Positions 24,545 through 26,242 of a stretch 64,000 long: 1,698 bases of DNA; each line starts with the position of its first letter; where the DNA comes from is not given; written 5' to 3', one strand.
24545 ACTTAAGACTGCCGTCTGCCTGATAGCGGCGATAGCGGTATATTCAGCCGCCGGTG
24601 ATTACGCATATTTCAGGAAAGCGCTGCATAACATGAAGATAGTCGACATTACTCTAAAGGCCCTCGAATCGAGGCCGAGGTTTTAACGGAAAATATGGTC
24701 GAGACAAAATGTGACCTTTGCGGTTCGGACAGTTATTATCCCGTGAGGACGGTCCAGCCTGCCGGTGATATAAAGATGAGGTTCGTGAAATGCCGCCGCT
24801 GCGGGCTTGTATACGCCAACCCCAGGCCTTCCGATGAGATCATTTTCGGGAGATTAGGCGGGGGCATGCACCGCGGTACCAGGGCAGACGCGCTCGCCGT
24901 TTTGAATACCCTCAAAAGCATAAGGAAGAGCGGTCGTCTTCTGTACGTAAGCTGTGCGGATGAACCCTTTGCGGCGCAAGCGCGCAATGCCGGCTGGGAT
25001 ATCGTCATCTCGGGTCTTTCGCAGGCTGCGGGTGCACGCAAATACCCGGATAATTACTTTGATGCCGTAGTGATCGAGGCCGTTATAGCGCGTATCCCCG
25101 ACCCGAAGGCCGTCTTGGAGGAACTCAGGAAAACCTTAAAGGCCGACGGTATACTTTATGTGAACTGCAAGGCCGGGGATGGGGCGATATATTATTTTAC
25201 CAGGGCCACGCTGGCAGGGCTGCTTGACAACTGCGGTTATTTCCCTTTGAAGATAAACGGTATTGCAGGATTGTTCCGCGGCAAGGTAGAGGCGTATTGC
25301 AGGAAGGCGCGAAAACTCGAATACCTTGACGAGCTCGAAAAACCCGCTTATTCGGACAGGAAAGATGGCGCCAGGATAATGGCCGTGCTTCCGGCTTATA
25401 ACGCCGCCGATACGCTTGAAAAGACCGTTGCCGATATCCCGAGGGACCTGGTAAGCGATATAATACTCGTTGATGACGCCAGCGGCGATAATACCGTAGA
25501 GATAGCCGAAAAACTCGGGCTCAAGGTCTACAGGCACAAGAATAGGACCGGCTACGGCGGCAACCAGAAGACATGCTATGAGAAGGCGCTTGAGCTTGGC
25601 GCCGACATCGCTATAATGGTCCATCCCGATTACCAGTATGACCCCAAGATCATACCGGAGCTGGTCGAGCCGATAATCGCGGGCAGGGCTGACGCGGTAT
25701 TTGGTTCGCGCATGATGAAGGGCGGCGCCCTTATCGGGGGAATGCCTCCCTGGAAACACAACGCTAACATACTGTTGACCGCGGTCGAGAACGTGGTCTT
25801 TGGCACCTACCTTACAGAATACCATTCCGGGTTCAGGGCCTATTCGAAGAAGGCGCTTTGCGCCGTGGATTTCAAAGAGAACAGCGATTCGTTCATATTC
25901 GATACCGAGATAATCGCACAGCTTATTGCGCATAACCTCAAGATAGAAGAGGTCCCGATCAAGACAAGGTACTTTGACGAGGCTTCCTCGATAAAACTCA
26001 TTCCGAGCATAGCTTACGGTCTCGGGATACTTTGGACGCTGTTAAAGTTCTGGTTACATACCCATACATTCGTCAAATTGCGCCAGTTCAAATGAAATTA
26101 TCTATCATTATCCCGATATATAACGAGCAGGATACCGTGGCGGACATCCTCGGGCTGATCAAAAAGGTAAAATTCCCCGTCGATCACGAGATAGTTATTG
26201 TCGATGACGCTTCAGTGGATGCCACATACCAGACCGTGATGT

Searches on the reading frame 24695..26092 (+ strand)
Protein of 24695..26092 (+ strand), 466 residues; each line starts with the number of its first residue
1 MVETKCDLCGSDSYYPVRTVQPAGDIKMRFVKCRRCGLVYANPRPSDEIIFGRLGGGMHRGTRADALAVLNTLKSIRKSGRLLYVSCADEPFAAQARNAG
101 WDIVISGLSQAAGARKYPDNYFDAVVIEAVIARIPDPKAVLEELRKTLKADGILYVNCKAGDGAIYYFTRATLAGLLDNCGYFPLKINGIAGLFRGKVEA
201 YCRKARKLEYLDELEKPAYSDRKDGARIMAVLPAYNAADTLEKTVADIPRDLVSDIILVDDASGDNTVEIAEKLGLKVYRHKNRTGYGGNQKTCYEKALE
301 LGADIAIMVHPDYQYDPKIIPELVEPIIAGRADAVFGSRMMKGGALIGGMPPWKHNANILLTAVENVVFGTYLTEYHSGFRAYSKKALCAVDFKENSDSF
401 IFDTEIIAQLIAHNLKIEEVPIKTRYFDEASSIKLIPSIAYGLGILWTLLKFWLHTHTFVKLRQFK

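Call 59: search_protein_families(library=pfam, proteins=[L090:1-1731:+, L090:2112-2372:+, L090:2424-2600:+, L090:2603-4279:+, L088:1-687:+, L088:1068-1328:+], max_evalue=0.01)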
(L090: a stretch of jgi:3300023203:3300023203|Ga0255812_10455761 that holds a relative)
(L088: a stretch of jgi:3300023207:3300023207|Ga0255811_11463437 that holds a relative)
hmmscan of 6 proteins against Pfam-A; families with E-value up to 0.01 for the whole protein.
L090:1-1731:+ (577 aa): 5 families
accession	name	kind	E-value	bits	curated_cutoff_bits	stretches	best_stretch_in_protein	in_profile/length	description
PF22763.1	NrS1-1_pol-like_HBD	-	6.4e-32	109.7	27.9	1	84-149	1-64/64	NrS-1 polymerase HBD domain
PF19263.5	DUF5906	-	1e-20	74.9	27.6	1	317-427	1-114/114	Family of unknown function (DUF5906)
PF08706.16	D5_N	-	5.4e-11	43.4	22.4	1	203-288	59-145/145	D5 N terminal like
PF03288.22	Pox_D5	-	3.1e-08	34.4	21.4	1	490-541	1-53/86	Poxvirus D5 protein-like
PF00519.23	PPV_E1_C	-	0.0026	17.4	26.5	1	313-443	120-248/289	Papillomavirus helicase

L090:2112-2372:+ (87 aa): 0 families

L090:2424-2600:+ (59 aa): 7 families
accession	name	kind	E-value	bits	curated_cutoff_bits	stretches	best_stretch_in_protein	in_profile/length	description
PF12728.13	HTH_17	-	2.7e-06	28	27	1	4-27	2-25/51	Helix-turn-helix domain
PF13411.12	MerR_1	-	4.8e-05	23.8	21.6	1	4-57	1-54/69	MerR HTH family regulatory protein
PF07037.17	YfeC-like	-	0.0028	18.4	22.9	1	5-29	2-27/122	Transcription regulator YfeC-like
PF02954.25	HTH_8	-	0.0057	16.8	22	1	5-22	20-37/42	Bacterial regulatory protein, Fis family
PF03374.19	ANT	-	0.0059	17.4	25.3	1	3-45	23-65/108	Phage antirepressor protein KilAC domain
PF00376.29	MerR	-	0.0068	16.6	28.2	1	5-33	1-30/38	MerR family regulatory protein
PF13556.12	HTH_30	-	0.009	16.2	27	0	6-25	15-34/59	PucR C-terminal helix-turn-helix domain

L090:2603-4279:+ (559 aa): 3 families
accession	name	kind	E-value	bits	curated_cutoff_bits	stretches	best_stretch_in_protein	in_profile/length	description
PF00239.26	Resolvase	-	2e-33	115.9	23.3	1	3-157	1-145/145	Resolvase, N terminal domain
PF07508.19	Recombinase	-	6.6e-20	71.7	21.1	1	181-294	2-102/102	Recombinase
PF13408.12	Zn_ribbon_recom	-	1.3e-08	35.5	25.3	1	309-368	2-55/58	Recombinase zinc beta ribbon domain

L088:1-687:+ (229 aa): 3 families
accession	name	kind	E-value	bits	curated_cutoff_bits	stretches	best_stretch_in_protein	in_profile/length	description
PF19263.5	DUF5906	-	2.2e-14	54.5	27.6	1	8-79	42-114/114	Family of unknown function (DUF5906)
PF03288.22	Pox_D5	-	9.2e-09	36.1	21.4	1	142-193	1-53/86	Poxvirus D5 protein-like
PF02257.21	RFX_DNA_binding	-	0.0084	17.2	27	0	147-199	4-56/79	RFX DNA-binding domain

L088:1068-1328:+ (87 aa): 0 families

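Call 83: search_protein_families(library=phrogs, proteins=[L090:2112-2372:+, L090:2424-2600:+], max_evalue=0.001)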
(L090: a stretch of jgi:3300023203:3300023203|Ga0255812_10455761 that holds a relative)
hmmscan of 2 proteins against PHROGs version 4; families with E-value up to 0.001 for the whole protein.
L090:2112-2372:+ (87 aa): 0 families

L090:2424-2600:+ (59 aa): 7 families
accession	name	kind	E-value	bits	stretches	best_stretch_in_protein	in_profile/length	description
phrog_2907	-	integration and excision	9.4e-06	27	1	2-57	5-65/117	excisionase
phrog_66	-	integration and excision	3e-05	24.9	1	2-55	92-142/412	excisionase and transcriptional regulator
phrog_6620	-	integration and excision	0.00012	22.7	1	4-54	2-53/201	transposase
phrog_2474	-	transcription regulation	0.00014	22.8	1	4-51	49-97/118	MerR-like transcriptional regulator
phrog_3218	-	head and packaging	0.00027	21.8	1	4-36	34-66/152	terminase small subunit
phrog_11671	-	unknown function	0.00039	21.5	1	1-53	5-58/146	-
phrog_1729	-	unknown function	0.0007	20.7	0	2-29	91-118/142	-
